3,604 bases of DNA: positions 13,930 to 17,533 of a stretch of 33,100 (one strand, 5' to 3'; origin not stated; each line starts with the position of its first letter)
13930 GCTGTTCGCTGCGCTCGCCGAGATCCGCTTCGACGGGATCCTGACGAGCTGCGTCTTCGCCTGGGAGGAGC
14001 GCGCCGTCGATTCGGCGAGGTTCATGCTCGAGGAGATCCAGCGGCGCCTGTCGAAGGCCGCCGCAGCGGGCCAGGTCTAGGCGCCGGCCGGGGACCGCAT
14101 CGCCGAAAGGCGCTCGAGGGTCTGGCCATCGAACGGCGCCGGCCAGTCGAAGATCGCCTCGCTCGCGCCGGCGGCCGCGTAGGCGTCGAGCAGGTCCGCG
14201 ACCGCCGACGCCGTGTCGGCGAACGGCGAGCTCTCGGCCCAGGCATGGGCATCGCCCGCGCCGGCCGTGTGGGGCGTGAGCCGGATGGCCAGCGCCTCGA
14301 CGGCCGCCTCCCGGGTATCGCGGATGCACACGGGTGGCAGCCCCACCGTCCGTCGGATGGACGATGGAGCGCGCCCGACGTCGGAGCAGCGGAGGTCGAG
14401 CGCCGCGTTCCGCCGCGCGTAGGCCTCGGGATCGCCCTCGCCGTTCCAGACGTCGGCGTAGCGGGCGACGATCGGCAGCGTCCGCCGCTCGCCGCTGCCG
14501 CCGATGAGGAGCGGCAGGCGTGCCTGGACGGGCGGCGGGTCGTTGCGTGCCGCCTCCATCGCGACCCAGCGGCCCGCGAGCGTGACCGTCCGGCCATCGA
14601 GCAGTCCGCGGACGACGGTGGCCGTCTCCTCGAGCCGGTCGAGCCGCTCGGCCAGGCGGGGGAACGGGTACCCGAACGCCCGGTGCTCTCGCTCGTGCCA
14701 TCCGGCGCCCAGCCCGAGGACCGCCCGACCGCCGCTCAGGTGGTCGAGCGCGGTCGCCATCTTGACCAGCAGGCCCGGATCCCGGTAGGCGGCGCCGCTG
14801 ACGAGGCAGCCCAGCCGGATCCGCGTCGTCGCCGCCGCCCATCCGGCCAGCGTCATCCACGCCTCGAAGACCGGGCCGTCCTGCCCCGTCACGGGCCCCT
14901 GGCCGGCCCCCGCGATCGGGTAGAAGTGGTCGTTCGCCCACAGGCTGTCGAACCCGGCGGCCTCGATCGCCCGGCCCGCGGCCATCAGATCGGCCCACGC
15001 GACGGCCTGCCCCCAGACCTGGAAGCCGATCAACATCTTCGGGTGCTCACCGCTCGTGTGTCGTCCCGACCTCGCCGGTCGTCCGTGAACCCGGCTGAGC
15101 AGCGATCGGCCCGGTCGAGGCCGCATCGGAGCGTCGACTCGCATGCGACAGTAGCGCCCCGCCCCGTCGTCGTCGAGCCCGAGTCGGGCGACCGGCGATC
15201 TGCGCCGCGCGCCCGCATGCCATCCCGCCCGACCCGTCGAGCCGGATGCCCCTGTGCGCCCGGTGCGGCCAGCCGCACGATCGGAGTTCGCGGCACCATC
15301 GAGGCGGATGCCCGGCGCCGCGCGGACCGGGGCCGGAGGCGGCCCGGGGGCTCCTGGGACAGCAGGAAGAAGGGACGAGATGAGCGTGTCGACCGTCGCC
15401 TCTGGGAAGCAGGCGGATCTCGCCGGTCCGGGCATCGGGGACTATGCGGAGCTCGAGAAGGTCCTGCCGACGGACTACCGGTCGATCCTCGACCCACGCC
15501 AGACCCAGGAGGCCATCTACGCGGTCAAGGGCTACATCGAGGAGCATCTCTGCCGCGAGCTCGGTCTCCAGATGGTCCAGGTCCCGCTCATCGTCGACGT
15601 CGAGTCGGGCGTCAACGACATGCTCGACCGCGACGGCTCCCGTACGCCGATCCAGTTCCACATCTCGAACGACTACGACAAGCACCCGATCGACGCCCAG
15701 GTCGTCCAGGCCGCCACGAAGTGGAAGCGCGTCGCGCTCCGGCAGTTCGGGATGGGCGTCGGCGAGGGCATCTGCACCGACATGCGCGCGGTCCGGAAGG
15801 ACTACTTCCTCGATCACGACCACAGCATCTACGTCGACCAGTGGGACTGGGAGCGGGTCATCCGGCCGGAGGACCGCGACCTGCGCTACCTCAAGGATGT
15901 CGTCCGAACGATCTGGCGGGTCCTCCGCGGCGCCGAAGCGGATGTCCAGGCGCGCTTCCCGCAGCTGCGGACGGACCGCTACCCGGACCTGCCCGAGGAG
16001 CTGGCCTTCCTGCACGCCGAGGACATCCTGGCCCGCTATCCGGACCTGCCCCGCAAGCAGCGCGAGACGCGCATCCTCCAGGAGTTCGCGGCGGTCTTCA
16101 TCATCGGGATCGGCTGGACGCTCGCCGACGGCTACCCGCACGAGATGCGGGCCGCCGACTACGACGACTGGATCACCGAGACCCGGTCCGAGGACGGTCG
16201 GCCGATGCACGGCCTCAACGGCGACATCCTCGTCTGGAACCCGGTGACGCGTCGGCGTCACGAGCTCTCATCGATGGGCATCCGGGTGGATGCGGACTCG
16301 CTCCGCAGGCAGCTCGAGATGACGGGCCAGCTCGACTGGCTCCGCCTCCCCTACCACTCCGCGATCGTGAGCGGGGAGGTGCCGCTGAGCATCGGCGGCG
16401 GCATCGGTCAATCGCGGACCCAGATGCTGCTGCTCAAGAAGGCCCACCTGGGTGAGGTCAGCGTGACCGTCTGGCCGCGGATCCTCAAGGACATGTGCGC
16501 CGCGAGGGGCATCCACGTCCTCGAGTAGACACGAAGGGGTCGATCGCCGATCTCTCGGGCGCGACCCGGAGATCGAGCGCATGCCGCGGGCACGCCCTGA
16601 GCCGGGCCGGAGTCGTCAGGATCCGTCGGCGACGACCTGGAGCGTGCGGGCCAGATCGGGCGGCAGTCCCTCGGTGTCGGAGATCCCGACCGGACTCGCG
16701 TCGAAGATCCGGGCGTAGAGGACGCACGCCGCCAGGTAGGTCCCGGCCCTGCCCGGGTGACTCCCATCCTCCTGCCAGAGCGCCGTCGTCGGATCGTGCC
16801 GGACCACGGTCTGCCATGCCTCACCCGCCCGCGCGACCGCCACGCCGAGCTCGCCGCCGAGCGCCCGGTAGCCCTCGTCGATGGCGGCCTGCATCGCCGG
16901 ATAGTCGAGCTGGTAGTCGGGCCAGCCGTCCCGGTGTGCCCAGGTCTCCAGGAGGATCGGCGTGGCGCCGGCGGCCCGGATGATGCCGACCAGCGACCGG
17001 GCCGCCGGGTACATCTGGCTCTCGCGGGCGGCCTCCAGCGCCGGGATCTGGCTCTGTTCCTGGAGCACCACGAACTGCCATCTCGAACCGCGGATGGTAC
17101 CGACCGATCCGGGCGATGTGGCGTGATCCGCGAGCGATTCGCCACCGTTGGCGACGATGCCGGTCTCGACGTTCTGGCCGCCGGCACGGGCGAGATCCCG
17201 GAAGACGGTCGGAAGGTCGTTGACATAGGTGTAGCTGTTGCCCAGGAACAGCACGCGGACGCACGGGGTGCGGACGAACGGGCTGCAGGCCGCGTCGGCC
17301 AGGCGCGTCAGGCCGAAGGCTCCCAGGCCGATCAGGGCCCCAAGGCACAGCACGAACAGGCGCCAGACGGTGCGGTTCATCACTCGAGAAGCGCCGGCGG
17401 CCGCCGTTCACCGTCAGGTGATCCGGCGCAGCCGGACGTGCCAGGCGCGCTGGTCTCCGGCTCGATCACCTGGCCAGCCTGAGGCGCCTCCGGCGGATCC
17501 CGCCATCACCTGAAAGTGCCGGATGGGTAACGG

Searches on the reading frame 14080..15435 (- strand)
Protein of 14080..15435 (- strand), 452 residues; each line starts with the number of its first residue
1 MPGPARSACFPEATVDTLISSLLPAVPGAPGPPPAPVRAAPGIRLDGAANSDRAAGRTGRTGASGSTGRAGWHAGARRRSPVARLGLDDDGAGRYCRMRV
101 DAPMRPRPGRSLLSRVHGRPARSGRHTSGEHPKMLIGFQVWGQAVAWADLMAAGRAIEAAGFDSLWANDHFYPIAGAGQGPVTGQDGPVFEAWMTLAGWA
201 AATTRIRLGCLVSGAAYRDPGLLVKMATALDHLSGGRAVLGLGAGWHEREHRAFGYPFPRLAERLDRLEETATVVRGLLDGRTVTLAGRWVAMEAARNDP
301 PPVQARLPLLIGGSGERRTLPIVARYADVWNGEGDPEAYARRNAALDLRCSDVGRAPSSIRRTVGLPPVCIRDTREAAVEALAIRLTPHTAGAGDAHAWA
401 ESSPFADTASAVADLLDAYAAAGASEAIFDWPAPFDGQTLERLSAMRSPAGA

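Call 10: search_protein_families(library=pfam, proteins=[window:14080-15435:-], max_evalue=0.001)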
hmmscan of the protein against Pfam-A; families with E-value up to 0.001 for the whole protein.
window:14080-15435:- (452 aa): 1 family
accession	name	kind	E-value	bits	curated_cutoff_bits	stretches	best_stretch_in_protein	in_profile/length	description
PF00296.26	Bac_luciferase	-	4e-43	148.4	27.9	1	144-427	17-282/314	Luciferase-like monooxygenase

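Call 51: search_protein_families(library=ncbifam, proteins=[window:14080-15435:-], max_evalue=0.00001)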
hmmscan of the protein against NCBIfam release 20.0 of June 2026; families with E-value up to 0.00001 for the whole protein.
window:14080-15435:- (452 aa): 27 families (the best 25 are shown)
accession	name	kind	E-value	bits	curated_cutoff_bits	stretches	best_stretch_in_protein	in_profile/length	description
TIGR03560.1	F420_Rv1855c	subfamily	2.9e-71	239.9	231.4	1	144-364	10-226/227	TIGR03560 family F420-dependent LLM class oxidoreductase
TIGR03856.1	F420_MSMEG_2906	subfamily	1.1e-56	192.1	243.7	1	136-368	3-212/249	LLM class F420-dependent oxidoreductase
TIGR03619.1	F420_Rv2161c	subfamily_domain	4.2e-43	147.7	166.9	1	152-430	2-246/247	TIGR03619 family F420-dependent LLM class oxidoreductase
TIGR03621.1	F420_MSMEG_2516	subfamily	2.3e-33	115.6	213.15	1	146-329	12-172/295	TIGR03621 family F420-dependent LLM class oxidoreductase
TIGR03557.1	F420_G6P_family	subfamily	1.4e-20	73.7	210.4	1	136-394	1-238/316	TIGR03557 family F420-dependent LLM class oxidoreductase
TIGR03571.1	lucif_BA3436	subfamily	6.5e-20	71.6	303.9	1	155-319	38-194/304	TIGR03571 family LLM class oxidoreductase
TIGR04465.1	ArgArg_F420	equivalog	7.4e-19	68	470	1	135-399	47-297/364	F420-dependent hydroxymycolic acid dehydrogenase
NF002619.0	PRK02271.1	equivalog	4.5e-16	59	276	1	191-385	41-229/329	5,10-methylenetetrahydromethanopterin reductase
TIGR03885.1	flavin_revert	hypoth_equivalog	1.3e-15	57.5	398.7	1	145-328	10-180/315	TIGR03885 family FMN-dependent LLM class oxidoreductase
TIGR04021.1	LLM_DMSO2_sfnG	equivalog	1.3e-14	54.4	382.95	1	190-382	61-249/350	dimethylsulfone monooxygenase SfnG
TIGR03565.1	alk_sulf_monoox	equivalog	1.8e-14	53.6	518.2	1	191-380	54-238/346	FMNH2-dependent alkanesulfonate monooxygenase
TIGR03612.1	RutA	equivalog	2.1e-14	53.8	498.3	1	190-360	65-238/355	pyrimidine utilization protein A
TIGR03555.1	F420_mer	equivalog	4.1e-14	52.7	348.7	1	192-360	40-204/325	5,10-methylenetetrahydromethanopterin reductase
TIGR03860.1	FMN_nitrolo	subfamily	5.8e-14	51.7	279.7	1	152-280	33-161/422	NtaA/DmoA family FMN-dependent monooxygenase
NF001939.1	PRK00719.1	subfamily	1e-13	50.8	510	1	191-381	54-239/373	alkanesulfonate monooxygenase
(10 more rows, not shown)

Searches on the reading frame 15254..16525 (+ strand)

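Call 10: search_protein_families(library=pfam, proteins=[window:15254-16525:+], max_evalue=0.001)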
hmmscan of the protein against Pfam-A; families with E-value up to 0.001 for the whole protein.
window:15254-16525:+ (424 aa): 1 family
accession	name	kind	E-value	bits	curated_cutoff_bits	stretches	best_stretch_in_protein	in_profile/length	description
PF03590.20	AsnA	-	5.7e-81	272.1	27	1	85-332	1-226/228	Aspartate-ammonia ligase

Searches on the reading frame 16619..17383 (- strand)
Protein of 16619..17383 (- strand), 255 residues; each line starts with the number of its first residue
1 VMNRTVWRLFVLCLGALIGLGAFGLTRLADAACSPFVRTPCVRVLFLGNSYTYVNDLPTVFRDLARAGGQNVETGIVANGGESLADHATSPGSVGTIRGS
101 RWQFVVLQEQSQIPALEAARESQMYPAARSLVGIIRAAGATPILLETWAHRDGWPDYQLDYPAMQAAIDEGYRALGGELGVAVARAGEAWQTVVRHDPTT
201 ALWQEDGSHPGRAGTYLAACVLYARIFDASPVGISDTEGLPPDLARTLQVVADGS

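Call 10: search_protein_families(library=pfam, proteins=[window:16619-17383:-], max_evalue=0.001)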
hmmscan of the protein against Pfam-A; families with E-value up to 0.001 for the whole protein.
window:16619-17383:- (255 aa): 1 family
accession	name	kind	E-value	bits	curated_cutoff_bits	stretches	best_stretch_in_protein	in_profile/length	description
PF16227.11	DUF4886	-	6.2e-05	22.6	26.7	1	97-234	78-220/242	Domain of unknown function (DUF4886)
